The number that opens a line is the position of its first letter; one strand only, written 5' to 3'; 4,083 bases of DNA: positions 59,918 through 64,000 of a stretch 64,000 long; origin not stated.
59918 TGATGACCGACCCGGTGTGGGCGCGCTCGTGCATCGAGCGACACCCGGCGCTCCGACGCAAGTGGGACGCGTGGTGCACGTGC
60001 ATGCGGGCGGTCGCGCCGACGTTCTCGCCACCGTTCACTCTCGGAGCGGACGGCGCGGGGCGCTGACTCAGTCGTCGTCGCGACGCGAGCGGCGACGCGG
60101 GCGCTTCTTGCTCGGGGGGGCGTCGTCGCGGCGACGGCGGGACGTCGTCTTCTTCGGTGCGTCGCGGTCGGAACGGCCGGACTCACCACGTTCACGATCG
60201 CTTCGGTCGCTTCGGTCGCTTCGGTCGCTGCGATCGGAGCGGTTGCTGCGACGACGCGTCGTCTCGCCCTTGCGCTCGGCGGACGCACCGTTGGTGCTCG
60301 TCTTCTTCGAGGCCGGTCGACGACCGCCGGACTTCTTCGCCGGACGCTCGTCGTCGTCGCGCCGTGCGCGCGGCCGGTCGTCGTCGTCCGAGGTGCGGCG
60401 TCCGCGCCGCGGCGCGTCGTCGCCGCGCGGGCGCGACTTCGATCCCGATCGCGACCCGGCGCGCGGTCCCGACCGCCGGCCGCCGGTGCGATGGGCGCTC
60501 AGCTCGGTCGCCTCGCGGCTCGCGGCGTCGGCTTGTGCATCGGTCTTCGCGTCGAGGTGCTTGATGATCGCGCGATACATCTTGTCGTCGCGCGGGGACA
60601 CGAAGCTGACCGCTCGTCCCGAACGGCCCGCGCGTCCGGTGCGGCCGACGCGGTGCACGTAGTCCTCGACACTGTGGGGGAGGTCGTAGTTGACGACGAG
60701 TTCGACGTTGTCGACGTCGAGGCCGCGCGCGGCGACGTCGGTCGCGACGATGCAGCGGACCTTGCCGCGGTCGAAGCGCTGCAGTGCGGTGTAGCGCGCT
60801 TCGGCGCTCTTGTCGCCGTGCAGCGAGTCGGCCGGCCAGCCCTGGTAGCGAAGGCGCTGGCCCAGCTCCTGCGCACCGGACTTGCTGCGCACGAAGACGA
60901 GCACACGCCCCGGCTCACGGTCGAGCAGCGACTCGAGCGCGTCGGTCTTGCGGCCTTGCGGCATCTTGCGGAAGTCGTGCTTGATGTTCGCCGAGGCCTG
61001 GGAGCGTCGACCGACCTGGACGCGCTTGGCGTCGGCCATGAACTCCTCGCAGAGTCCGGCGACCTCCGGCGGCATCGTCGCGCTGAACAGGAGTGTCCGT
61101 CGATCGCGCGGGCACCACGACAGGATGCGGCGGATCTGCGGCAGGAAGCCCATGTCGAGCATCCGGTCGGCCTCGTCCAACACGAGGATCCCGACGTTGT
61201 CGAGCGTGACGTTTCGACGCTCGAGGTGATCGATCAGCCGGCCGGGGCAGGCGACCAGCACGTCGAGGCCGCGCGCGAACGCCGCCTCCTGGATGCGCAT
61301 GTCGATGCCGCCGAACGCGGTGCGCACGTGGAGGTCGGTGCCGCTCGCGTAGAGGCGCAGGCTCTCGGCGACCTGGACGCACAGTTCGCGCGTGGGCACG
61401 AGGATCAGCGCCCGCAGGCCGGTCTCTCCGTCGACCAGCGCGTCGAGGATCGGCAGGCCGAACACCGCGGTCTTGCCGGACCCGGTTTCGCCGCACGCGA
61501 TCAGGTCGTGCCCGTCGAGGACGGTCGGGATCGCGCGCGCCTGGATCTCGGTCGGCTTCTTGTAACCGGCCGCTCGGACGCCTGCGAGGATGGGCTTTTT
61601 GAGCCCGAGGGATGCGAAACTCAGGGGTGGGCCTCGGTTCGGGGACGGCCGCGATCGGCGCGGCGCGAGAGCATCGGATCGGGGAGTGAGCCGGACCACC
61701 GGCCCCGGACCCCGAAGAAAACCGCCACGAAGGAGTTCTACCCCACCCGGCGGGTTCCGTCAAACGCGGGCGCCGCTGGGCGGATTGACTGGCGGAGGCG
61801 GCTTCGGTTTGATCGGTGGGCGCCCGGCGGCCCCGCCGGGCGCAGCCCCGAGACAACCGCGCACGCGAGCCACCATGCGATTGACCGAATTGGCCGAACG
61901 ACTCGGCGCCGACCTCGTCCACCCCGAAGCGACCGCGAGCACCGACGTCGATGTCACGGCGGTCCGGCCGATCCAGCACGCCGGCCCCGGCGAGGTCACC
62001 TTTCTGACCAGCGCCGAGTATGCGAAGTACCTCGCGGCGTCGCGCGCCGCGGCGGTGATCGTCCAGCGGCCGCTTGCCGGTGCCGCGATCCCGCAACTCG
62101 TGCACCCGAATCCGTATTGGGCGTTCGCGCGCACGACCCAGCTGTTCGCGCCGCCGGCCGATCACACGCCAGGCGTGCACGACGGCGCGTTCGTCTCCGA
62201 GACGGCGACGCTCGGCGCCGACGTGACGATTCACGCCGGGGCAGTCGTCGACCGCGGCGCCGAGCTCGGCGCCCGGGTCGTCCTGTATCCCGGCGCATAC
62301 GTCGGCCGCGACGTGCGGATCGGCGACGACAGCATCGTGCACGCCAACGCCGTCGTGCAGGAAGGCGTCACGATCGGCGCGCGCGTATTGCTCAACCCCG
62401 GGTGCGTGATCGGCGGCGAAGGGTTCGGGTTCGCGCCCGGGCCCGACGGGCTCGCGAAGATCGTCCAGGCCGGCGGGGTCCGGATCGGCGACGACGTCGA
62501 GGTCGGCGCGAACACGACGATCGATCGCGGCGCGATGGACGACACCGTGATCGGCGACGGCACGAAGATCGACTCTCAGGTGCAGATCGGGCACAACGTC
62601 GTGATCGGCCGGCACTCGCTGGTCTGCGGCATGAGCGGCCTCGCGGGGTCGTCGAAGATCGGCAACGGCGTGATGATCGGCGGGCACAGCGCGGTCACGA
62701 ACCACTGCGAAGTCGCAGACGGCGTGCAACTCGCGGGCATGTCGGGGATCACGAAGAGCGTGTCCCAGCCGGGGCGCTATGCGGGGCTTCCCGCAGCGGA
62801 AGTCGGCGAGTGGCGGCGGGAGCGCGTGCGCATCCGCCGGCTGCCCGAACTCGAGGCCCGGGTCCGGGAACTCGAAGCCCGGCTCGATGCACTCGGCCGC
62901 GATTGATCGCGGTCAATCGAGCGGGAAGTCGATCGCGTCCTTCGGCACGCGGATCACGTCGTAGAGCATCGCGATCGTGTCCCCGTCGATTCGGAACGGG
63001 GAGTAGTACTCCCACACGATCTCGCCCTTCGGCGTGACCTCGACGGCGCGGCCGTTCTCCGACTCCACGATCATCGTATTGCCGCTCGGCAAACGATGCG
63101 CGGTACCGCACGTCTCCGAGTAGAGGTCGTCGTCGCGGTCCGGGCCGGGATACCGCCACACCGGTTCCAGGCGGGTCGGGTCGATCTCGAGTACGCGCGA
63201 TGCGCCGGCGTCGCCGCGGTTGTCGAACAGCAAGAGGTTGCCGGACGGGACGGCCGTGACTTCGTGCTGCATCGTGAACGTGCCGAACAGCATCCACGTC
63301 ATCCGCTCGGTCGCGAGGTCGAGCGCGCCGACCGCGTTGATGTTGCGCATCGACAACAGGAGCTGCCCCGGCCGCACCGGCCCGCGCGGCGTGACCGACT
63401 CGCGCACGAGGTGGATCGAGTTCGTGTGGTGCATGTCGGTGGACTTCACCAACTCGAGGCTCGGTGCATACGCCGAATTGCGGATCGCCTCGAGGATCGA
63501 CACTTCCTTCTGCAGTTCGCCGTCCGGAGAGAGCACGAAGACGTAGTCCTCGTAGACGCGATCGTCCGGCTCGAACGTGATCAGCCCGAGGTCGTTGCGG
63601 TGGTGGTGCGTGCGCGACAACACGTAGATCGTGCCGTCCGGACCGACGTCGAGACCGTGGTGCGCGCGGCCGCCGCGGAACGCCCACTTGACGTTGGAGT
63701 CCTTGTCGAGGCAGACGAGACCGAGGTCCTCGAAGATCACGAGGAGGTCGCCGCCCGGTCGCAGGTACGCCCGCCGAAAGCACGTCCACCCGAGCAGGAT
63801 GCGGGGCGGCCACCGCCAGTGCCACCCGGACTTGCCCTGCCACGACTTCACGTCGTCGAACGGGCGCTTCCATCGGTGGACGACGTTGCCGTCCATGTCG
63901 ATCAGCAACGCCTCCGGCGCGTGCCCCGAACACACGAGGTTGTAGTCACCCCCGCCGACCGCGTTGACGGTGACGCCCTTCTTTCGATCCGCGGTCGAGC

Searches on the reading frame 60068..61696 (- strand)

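Call 59: search_protein_families(library=pfam, proteins=[window:60068-61696:-], max_evalue=0.001)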
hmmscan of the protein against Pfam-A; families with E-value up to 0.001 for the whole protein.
window:60068-61696:- (542 aa): 4 families
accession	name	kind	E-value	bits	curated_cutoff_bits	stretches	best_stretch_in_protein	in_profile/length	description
PF00270.35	DEAD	-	2.4e-47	161.2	26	1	49-212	1-164/167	DEAD/DEAH box helicase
PF00271.37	Helicase_C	-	4.2e-30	104.7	23.5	1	250-357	2-110/110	Helicase conserved C-terminal domain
PF04851.21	ResIII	-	7.7e-07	29.6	22.5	1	49-208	5-162/164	Type III restriction enzyme, res subunit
PF13401.12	AAA_22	-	0.00047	20.9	27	0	66-193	9-109/130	AAA domain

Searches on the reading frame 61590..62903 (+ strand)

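Call 59: search_protein_families(library=pfam, proteins=[window:61590-62903:+], max_evalue=0.001)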
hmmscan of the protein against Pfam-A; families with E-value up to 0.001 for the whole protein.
window:61590-62903:+ (438 aa): 4 families
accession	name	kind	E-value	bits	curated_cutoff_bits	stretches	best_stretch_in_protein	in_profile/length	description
PF00132.30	Hexapep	-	5.5e-31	105.4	27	4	241-276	1-36/36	Bacterial transferase hexapeptide (six repeats)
PF04613.19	LpxD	-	8e-19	67.7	30.8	1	119-185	1-70/70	UDP-3-O-[3-hydroxymyristoyl] glucosamine N-acyltransferase, LpxD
PF25084.1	LbH_EIF2B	-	5.1e-13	49.4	54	1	198-275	20-94/105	EIF2B subunit epsilon LbH domain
PF14602.12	Hexapep_2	-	1.8e-06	28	27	0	242-274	2-32/34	Hexapeptide repeat of succinyl-transferase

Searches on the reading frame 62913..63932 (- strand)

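Call 18: search_protein_families(library=pfam, proteins=[window:62913-63932:-], max_evalue=0.001)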
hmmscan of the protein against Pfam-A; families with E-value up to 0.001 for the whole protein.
window:62913-63932:- (339 aa): 2 families
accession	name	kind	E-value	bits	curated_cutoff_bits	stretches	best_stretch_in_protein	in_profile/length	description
PF14269.12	Arylsulfotran_2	-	5.1e-21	75.8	27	1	89-309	58-298/301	Arylsulfotransferase (ASST)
PF05935.17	Arylsulfotrans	-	2.2e-05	24.1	24.2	0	90-215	93-213/374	Arylsulfotransferase (ASST)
